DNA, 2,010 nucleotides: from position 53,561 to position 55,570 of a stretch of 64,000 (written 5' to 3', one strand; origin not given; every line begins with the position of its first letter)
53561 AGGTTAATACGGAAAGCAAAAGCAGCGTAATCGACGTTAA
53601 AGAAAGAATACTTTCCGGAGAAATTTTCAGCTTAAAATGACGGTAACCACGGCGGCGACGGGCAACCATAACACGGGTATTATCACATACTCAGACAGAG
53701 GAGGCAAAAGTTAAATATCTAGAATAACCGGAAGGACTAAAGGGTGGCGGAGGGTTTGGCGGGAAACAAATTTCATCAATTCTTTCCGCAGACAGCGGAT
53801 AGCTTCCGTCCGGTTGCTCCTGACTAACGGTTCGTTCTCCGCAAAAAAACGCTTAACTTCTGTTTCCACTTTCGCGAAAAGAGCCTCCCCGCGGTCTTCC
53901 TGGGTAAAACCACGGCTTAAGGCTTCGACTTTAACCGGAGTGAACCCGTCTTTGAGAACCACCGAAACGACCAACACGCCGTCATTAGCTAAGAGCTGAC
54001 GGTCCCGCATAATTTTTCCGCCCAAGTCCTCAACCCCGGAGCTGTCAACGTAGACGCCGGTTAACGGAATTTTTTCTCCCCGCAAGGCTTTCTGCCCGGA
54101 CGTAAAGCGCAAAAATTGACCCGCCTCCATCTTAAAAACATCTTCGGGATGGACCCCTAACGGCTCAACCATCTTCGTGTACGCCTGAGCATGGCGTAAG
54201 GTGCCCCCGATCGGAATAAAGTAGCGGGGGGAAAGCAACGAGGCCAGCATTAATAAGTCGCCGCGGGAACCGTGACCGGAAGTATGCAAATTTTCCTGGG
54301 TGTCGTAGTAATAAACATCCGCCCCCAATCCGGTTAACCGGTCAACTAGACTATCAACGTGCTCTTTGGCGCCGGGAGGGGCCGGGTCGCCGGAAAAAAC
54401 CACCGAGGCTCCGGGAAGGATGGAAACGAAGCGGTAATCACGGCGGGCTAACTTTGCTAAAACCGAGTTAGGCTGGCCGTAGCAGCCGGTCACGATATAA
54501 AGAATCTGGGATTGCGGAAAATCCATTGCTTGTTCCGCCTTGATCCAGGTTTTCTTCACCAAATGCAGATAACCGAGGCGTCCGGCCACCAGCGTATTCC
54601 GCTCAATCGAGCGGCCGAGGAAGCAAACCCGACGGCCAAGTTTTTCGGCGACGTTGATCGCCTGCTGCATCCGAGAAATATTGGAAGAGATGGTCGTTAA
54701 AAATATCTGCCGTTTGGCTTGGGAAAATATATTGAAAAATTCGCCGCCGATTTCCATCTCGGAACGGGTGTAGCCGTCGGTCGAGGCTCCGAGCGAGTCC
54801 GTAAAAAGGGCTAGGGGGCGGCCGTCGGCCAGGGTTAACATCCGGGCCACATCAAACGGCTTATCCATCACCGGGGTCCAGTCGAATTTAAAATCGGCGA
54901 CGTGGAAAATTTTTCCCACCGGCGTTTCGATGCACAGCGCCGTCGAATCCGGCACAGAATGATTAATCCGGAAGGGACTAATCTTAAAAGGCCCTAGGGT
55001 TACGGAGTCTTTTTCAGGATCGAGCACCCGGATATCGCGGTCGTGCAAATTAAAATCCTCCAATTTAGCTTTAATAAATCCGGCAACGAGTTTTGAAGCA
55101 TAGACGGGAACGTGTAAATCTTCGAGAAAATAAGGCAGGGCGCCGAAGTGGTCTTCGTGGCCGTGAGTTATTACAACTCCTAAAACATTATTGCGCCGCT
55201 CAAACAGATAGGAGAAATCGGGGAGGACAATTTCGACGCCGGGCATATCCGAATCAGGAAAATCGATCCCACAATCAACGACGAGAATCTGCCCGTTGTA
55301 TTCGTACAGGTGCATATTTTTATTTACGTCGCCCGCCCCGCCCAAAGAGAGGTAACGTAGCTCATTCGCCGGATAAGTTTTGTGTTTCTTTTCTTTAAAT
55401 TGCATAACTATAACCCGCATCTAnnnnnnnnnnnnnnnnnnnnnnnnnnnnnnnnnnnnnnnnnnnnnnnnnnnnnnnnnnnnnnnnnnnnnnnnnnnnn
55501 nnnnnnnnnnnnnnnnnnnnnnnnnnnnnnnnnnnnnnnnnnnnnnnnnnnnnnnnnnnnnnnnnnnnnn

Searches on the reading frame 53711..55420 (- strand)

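Call 5: search_protein_families(library=pfam, proteins=[window:53711-55420:-], max_evalue=0.01)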
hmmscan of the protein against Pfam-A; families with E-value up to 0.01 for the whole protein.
window:53711-55420:- (569 aa): 5 families
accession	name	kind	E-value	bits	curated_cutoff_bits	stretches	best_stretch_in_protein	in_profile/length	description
PF22505.1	RNase_J_b_CASP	-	5.9e-29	100.9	27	1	237-362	2-126/126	Ribonuclease J, beta-CASP domain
PF17770.6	RNase_J_C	-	7.9e-16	59.3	23.8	1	470-569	1-102/102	Ribonuclease J C-terminal domain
PF00753.33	Lactamase_B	-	1.9e-15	57.8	22.7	1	30-196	2-162/196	Metallo-beta-lactamase superfamily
PF12706.13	Lactamase_B_2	-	8.3e-09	35.8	27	1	48-180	5-147/200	Beta-lactamase superfamily domain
PF07521.17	RMMBL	-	3.5e-06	27.4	21.6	1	377-423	10-58/63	Zn-dependent metallo-hydrolase RNA specificity domain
